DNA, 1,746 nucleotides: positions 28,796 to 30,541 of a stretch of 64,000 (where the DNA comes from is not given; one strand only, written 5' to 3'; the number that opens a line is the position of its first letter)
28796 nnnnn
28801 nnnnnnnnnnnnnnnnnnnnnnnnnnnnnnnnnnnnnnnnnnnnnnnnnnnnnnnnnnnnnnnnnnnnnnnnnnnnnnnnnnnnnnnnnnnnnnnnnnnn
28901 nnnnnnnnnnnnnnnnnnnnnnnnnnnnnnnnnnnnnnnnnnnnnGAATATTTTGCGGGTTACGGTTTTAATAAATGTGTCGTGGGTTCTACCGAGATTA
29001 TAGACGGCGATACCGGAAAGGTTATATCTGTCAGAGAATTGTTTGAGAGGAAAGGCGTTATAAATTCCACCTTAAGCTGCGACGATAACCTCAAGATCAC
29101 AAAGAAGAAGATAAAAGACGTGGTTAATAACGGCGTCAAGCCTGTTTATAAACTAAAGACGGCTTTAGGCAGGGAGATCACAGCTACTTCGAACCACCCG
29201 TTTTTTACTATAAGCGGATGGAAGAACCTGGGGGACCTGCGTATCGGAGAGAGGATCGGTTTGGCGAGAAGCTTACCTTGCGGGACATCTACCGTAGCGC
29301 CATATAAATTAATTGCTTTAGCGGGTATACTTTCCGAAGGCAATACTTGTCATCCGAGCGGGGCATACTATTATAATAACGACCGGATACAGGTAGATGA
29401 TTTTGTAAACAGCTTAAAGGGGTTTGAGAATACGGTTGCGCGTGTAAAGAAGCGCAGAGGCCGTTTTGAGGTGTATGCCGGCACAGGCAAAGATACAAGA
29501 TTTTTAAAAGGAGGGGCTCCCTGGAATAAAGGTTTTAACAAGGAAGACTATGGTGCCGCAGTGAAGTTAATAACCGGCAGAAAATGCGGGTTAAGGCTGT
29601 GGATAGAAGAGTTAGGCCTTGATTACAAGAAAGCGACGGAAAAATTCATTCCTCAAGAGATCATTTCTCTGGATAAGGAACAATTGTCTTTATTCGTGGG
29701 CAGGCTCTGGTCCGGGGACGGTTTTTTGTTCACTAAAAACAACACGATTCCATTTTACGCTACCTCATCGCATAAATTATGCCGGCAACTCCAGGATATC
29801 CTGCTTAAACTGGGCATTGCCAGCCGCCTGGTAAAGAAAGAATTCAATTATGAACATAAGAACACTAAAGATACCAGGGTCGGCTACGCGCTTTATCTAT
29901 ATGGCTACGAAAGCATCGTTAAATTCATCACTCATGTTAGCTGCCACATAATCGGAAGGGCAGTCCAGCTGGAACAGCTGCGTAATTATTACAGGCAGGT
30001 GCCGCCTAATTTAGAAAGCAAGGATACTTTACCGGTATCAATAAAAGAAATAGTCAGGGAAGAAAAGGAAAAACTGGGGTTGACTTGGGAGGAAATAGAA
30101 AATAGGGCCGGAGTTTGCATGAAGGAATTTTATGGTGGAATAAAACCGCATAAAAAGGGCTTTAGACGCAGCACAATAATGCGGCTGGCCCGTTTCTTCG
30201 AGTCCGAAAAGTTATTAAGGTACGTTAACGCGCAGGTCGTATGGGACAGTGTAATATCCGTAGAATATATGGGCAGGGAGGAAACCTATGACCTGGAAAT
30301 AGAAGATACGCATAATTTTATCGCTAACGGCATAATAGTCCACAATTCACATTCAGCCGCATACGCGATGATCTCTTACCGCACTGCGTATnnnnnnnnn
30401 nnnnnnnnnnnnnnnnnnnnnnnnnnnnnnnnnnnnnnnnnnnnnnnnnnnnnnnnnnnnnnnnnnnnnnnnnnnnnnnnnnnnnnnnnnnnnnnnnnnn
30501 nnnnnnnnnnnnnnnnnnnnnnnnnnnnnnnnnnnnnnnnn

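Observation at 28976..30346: DnaE intein with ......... homing endonuclease at the GYGFNK/SHS site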

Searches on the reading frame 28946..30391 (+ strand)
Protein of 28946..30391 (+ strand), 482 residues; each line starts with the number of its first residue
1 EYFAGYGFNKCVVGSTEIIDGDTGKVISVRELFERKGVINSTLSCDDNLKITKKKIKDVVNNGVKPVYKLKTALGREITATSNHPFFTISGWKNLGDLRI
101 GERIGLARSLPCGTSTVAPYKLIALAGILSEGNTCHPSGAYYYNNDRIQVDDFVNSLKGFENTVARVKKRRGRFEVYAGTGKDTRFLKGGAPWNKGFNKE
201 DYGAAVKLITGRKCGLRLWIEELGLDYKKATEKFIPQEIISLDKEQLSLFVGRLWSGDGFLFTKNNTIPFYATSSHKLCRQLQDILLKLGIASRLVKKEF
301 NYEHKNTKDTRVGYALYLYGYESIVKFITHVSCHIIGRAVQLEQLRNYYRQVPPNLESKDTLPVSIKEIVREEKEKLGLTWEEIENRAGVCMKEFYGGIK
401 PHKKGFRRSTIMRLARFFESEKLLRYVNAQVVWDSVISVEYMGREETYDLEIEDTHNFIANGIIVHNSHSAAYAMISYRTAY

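Call 4: search_protein_families(library=pfam, proteins=[window:28976-30346:+], max_evalue=0.1)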
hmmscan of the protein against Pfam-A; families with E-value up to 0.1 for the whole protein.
window:28976-30346:+ (457 aa): 2 families
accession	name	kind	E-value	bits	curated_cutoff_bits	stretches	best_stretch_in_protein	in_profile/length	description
PF14890.11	Intein_splicing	-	7.6e-29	100.9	35.8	1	12-457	5-155/155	Intein splicing domain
PF14528.11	LAGLIDADG_3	-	3.8e-09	37.1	22.5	1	236-320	2-80/82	LAGLIDADG-like domain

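Call 5: search_protein_families(library=ncbifam, proteins=[window:28976-30346:+], max_evalue=0.1)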
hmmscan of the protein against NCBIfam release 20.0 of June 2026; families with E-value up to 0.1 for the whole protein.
window:28976-30346:+ (457 aa): 14 families
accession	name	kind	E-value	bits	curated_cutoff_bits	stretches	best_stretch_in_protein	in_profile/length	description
NF005852.0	PRK07773.1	equivalog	8.2e-73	246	780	2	193-457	568-826/886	replicative DNA helicase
NF006207.0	PRK08332.1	equivalog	9.2e-16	56.3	2400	3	191-315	1057-1173/1684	vitamin B12-dependent ribonucleotide reductase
NF038162.1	RtcB_rel_intein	exception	1.2e-13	50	1150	2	206-457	321-578/961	intein-containing RtcB family protein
TIGR01445.1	intein_Nterm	domain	3.5e-13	50.3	24.5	1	1-78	1-83/83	intein N-terminal splicing region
NF007072.0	PRK09519.1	equivalog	1.3e-12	46.9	1024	2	204-457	427-691/790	intein-containing recombinase RecA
NF011418.0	PRK14845.1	equivalog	1.4e-12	46.2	756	2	59-334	95-310/1049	translation initiation factor IF-2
NF038098.1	GyrA_w_intein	exception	2.2e-10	39.1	1850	2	218-457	317-537/1232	intein-containing DNA gyrase subunit A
TIGR01443.1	intein_Cterm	domain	3e-09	36.8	15.6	1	436-457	1-23/24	intein C-terminal splicing region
NF011491.0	PRK14898.1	equivalog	1.9e-06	26.2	783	2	409-457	492-543/860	DNA-directed RNA polymerase subunit A''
NF003158.0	PRK04132.1-3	equivalog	2.7e-06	24.8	1750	1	54-96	701-743/1437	replication factor C small subunit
NF003157.0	PRK04132.1-2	equivalog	0.00017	19.7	1103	0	209-292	240-318/864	replication factor C small subunit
NF038136.1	rSAM_Rv_intein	exception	0.00056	18.9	700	1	1-92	76-164/574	intein-containing Rv2578c family radical SAM protein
NF003159.0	PRK04132.1-4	equivalog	0.0015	16.6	999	0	32-102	98-173/852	replication factor C small subunit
NF005616.0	PRK07373.1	equivalog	0.051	12.1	646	0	426-457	4-36/449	DNA polymerase III subunit alpha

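Call 6: search_solved_structures(query=window:28976-30346:+, max_evalue=1, show_alignments=3)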
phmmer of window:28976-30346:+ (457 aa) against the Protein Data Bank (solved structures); distinct sequences matched with E-value up to 1: 31.
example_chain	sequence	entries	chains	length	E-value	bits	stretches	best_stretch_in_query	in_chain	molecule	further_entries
1mi8_A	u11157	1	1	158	1.7e-23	86.6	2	4-109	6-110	DnaB intein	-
4o1r_A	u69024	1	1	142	3.7e-22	82.2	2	7-99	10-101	Replicative DNA helicase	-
6frg_A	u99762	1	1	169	7.2e-21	77.9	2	4-109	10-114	Replicative DNA helicase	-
6frh_A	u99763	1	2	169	7.2e-21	77.9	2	4-109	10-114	Replicative DNA helicase,Replicative DNA helicase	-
6fre_A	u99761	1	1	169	1.8e-19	73.3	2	4-109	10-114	Replicative DNA helicase,Replicative DNA helicase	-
2imz_A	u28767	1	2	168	1.7e-10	43.7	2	1-120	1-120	Endonuclease PI-MtuI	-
3ifj_A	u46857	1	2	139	1e-09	41.2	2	1-98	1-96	Endonuclease PI-MtuI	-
6rpq_A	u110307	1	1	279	1.2e-09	40.9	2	418-457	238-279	Ubiquitin-like protein SMT3,1108aa long hypothetical cell division control protein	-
2in9_A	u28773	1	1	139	3.5e-09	39.4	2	1-98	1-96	Endonuclease PI-MtuI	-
2in0_A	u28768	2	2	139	4.8e-09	38.9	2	1-98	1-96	Endonuclease PI-MtuI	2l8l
3igd_A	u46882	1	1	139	7.9e-09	38.2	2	1-98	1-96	Endonuclease PI-MtuI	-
5k08_A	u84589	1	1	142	2.4e-08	36.6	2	1-98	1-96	RecA mini intein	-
5i0a_A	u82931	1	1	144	2.6e-08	36.5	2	1-98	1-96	Intein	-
2in8_A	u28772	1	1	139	1.4e-07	34.1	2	1-98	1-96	Endonuclease PI-MtuI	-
7cfv_A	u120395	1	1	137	3.4e-07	32.9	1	423-457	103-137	Spl DnaX mini-intein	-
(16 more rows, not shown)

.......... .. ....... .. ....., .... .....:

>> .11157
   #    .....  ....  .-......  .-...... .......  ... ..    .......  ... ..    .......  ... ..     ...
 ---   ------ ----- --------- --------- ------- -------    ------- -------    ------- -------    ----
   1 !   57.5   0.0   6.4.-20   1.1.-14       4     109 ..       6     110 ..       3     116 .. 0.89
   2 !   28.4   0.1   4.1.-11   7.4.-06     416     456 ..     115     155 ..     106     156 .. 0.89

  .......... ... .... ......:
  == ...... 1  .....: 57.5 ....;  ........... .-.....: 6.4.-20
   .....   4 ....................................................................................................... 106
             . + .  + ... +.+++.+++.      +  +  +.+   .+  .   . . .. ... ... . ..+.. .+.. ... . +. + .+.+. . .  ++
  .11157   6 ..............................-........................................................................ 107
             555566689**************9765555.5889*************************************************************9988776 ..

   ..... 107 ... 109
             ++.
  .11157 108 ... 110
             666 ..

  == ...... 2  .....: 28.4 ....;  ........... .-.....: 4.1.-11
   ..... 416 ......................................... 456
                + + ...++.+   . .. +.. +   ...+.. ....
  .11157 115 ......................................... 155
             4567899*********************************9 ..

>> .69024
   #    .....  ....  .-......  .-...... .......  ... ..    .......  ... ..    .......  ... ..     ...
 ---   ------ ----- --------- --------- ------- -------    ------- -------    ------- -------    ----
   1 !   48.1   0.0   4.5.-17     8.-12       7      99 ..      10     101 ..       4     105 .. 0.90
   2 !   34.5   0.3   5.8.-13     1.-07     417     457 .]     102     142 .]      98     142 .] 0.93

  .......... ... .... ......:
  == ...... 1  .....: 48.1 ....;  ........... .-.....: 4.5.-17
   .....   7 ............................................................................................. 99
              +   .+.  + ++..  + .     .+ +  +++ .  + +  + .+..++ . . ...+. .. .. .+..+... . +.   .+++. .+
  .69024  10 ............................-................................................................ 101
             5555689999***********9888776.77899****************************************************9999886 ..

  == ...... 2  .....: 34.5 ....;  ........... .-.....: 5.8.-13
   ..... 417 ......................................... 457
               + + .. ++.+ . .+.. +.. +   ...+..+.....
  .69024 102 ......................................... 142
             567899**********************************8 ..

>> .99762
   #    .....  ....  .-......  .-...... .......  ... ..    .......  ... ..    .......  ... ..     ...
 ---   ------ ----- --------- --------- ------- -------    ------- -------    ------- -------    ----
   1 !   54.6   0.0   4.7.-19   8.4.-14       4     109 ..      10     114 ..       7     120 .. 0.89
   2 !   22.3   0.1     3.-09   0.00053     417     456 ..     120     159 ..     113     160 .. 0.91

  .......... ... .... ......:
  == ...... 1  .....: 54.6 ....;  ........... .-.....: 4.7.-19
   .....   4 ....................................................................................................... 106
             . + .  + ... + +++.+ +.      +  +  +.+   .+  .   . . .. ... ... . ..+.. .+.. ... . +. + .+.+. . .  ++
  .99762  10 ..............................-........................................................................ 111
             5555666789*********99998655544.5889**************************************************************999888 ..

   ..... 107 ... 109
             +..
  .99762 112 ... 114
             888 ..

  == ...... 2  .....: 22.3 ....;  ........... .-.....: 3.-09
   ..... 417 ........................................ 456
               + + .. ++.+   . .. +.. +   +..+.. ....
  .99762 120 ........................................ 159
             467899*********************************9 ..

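Call 7: find_homologous_proteins(query=window:28976-30346:+, max_evalue=0.00001)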
Query window:28976-30346:+ (457 aa): 50 proteins with E <= 0.00001 among 8000 candidates.
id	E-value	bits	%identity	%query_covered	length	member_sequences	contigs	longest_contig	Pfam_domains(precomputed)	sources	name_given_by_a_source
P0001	1.7e-152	527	52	100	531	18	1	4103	PF14528.12,PF14890.12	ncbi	ncbi:MAG: DNA polymerase III alpha subunit, partial [Candidatus Aquicultor secundus]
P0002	3.1e-118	414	51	77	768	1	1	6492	PF14579.13,PF14528.12,PF01336.32,PF14890.12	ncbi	ncbi:MAG: LAGLIDADG family homing endonuclease, partial [Candidatus Omnitrophota bacterium]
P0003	1.1e-96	343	48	77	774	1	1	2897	PF14579.13,PF14528.12,PF01336.32,PF14890.12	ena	-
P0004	1.1e-83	300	41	83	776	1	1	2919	PF14579.13,PF14528.12,PF14890.12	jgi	jgi:DNA polymerase-3 subunit alpha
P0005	7.1e-82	294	43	81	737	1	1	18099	PF14579.13,PF14528.12,PF01336.32,PF14890.12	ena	-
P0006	2.6e-78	282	39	93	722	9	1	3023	PF14579.13,PF14528.12,PF01336.32,PF14890.12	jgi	jgi:DNA polymerase-3 subunit alpha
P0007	4.1e-76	275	42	76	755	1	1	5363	PF14579.13,PF14528.12,PF01336.32,PF14890.12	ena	-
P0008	3.6e-75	272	40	76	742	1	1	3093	PF14579.13,PF14528.12,PF01336.32,PF14890.12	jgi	jgi:DNA polymerase-3 subunit alpha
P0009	5.3e-75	271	33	100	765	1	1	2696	PF14579.13,PF14528.12,PF01336.32,PF14890.12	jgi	-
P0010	7.6e-73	264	50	55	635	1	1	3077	PF14579.13,PF14528.12,PF01336.32,PF14890.12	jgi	-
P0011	1.9e-68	250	32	100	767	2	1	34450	PF14579.13,PF14528.12,PF01336.32,PF14890.12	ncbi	ncbi:MAG: LAGLIDADG family homing endonuclease, partial [Patescibacteria group bacterium]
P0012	7.0e-67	244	41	72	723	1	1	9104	PF14579.13,PF14528.12,PF14890.12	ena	-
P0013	2.3e-64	236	36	91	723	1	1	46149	PF20914.3,PF14579.13,PF14528.12,PF01336.32,PF14890.12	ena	-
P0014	5.5e-56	209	43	54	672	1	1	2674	PF14579.13,PF14528.12,PF14890.12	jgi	jgi:DNA polymerase-3 subunit alpha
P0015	2.2e-54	203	41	62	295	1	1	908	PF14528.12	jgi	jgi:DNA polymerase-3 subunit alpha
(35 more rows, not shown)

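Call 21: find_related_loci(query=A2, collection=genome_contigs, flank=4000)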
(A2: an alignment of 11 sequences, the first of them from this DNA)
Query A2 (457 aa) in genome_contigs; peptide patterns used: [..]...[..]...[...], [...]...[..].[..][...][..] (x = any residue, [..] = any of these).
600 stretches matched a pattern (row limit reached: there are more); 555 encode a relative of the query (tblastn E <= 1e-3); the best 80 are kept; 80 distinct loci.
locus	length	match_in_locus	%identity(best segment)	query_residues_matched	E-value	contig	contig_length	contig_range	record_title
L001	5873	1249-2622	66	1-457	0e+0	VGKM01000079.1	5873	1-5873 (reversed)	MAG: Candidatus Omnitrophota bacterium isolate K_DeepCast_150m_m1_084 K_DeepCast_150m_m1_084_Ga0194126_10029029, whole g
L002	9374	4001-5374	64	1-457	0e+0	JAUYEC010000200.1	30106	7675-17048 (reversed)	MAG: Candidatus Omnitrophota bacterium isolate C20_metabat.bin.9 C20_k141_588227, whole genome shotgun sequence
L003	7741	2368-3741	64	1-457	0e+0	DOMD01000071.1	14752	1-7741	MAG TPA_asm: Candidatus Omnitrophota bacterium isolate UBA12090 contig_2535, whole genome shotgun sequence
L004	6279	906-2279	65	1-457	0e+0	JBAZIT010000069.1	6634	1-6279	MAG: Candidatus Omnitrophota bacterium isolate SO_2017_LW4_101 scaffold_22408_c1_LW137-91_2017, whole genome shotgun seq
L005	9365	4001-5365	51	1-457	8e-160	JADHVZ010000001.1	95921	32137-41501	MAG: Candidatus Omnitrophota bacterium isolate BS750m-G14 BS-750m-C79, whole genome shotgun sequence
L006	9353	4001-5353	52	1-457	9e-154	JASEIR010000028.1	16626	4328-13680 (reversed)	MAG: Actinomycetota bacterium isolate Yes71-11 NODE_28_length_16626_cov_4.171384, whole genome shotgun sequence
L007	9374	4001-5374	65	1-457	0e+0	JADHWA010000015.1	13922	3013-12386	MAG: Candidatus Omnitrophota bacterium isolate BS750m-G15 BS-750m-C7557, whole genome shotgun sequence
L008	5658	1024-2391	45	1-457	5e-135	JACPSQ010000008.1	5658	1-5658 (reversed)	MAG: Candidatus Omnitrophota bacterium isolate NC_groundwater_710_Ag_S-0.2um_63_12 S36_SO-2_scaffold_101789, whole genom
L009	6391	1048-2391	45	1-457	1e-129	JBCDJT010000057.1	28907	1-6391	MAG: Bacteroidota bacterium isolate P01_H01_bin.41 k141_2455174_length_28907_cov_19.6872, whole genome shotgun sequence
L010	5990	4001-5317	45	1-457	4e-128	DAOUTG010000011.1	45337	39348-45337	MAG TPA_asm: Methylococcaceae bacterium isolate CSMAG_566 CSMAG_566_k127_271183_length_45337_cov_157.0837, whole genome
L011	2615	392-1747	44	1-457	7e-130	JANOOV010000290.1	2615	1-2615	MAG: Gammaproteobacteria bacterium isolate VAR_43_metabat_102 VAR_43_k141_669280, whole genome shotgun sequence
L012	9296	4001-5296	44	1-457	1e-123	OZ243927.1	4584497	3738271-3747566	MAG: Trueperaceae bacterium isolate 5b6657fa-4255-4ed3-9929-6c8d954eddd0 genome assembly, chromosome: 1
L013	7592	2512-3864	44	1-457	5e-123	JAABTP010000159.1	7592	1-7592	MAG: Desulfobulbaceae bacterium isolate S24.Bin023 NODE_163_length_7592_cov_13.113906, whole genome shotgun sequence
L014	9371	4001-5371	44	1-457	9e-123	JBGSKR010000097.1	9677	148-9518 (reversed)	MAG: Mariniblastus sp. isolate JTS-AC186 k141_22144, whole genome shotgun sequence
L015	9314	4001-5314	45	1-457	1e-125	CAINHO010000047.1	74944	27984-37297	MAG: uncultured proteobacterium isolate MJ120702A_bin-449 genome assembly, contig: bin-449:47/51, whole genome shotgun s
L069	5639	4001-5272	29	1-457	5e-59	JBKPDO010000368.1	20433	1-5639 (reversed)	MAG: bacterium isolate GB_EKS_MAG_00022 GB_EKS_000000099229, whole genome shotgun sequence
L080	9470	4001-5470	30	1-457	4e-55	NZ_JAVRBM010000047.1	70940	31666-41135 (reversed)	MAG: Nostoc sp. ChiQUE01b contig_47, whole genome shotgun sequence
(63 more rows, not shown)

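Call 28: search_dna_similar(query=window:28946-30391:+, collection=phages, mode=protein, max_rows=25)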
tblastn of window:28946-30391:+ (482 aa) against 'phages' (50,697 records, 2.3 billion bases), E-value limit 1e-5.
Records with a match: 35; places in all: 35; records where one place covers at least 80% of the query: 30.
Best place of each record, by identity: <60% 35.
By first word of the organism name: Bacillus 18; Enterococcus 8; Escherichia 2; Planktothrix 2; Caudoviricetes 2; Staphylococcus 1; Psychrobacillus 1; uncultured 1.
By host as written in the record: Enterococcus faecalis 5; - 4; Bacillus pumilus GR8 4; Bacillus subtilis KACC 17797 3; Bacillus cereus 2; Bacillus subtilis G24 2; Bacillus subtilis ATCC 15245 2; Planktothrix agardhii HAB637 2; and 10 more.
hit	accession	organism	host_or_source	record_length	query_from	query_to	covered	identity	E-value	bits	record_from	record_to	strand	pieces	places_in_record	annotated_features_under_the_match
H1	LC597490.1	Bacillus phage vB_BceM_WH1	Bacillus cereus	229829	4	476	98%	25.7%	7e-34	141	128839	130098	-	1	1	phage terminase large subunit family protein_gp116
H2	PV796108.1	Bacillus phage Edson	Bacillus cereus BC102p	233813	4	476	98%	25.1%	4e-33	139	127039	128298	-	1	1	hypothetical protein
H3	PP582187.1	Enterococcus phage vB_Efs6_KEN16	Enterococcus faecalis 6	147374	7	482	99%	24.5%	9e-11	71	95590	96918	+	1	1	DNA helicase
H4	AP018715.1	Enterococcus phage phiM1EF22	-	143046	7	482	99%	24.5%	9e-11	71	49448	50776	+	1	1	putative helicase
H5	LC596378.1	Enterococcus phage phi EF14H1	Enterococcus faecalis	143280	7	482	99%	24.5%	1e-10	70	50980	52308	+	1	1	hypothetical protein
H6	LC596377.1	Enterococcus phage phi EF7H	Enterococcus faecalis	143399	7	482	99%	24.5%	1e-10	70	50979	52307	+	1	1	hypothetical protein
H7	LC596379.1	Enterococcus phage phi EF19G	Enterococcus faecalis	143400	7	482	99%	24.5%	1e-10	70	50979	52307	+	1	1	hypothetical protein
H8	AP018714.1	Enterococcus phage phiEF17H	-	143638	7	482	99%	24.5%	1e-10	70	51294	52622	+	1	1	putative helicase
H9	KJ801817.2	Enterococcus phage ECP3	Enterococcus faecalis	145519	7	482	99%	24.5%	1e-10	70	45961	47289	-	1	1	putative helicase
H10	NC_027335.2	Enterococcus phage ECP3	Enterococcus faecalis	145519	7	482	99%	24.5%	1e-10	70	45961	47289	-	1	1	DNA helicase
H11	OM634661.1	Bacillus phage vB_BauM_KLEB27-3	Bacillus australimaris sKR4M-27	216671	5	476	98%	23.1%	2e-29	128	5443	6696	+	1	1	terminase large subunit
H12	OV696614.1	Escherichia phage Cyrano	-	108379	1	477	99%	22.6%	5e-8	62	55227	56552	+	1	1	RecA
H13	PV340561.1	Escherichia phage PhiR41_1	Escherichia coli str. K-12 substr. ...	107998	1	477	99%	22.2%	1e-8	64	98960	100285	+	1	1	hypothetical protein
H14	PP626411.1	Bacillus phage fHSPT3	Bacillus subtilis subsp. subtilis str. ...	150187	7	471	96%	22.5%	2e-12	76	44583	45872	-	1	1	protein RecA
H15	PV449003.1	Bacillus phage vB_BceH_LBC2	Bacillus cereus NCCP 14796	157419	61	468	85%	23.8%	1e-8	64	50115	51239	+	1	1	DNA helicase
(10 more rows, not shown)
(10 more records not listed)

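Call 42: predict_structure(alignment_id=A1)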
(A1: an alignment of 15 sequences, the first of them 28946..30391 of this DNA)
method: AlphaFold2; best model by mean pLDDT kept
length: 482 residues; sequences in the alignment: 15
mean_pLDDT: 80.9   pTM: 0.83
mean pLDDT of the five models: 80.9, 80.7, 76.1, 69.2, 66.0
residues with pLDDT >= 90: 203; 70-90: 187; 50-70: 41; < 50: 51
segments of 3 or more residues with pLDDT < 50: 1-10, 186-210, 469-482
pLDDT, mean of each block of 10 residues (from residue 1): 30 61 68 65 74 76 82 87 80 85 87 90 97 86 94 97 92 90 55 45 42 87 92 92 95 96 91 94 93 91 77 92 92 95 93 69 87 94 90 78 78 93 88 90 81 72 66 40 40
secondary structure, 60 per line:
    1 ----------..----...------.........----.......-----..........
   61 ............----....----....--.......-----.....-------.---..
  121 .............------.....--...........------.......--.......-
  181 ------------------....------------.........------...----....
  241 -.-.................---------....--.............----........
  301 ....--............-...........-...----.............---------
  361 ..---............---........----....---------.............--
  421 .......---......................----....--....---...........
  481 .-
elements in order: E17-19 E26-28 H29-34 E39-45 E51-72 E77-80 E85-88 E91-94 E103-107 H119-131 E140-144 H147-157 E164-170 E173-179 H199-202 H215-223 H237-240 H244-258 E270-273 H276-288 E293-304 E307-318 H320-330 H339-351 H366-377 H381-388 H393-396 H408-418 H421-427 E431-452 E457-460 E463-466 H470-481
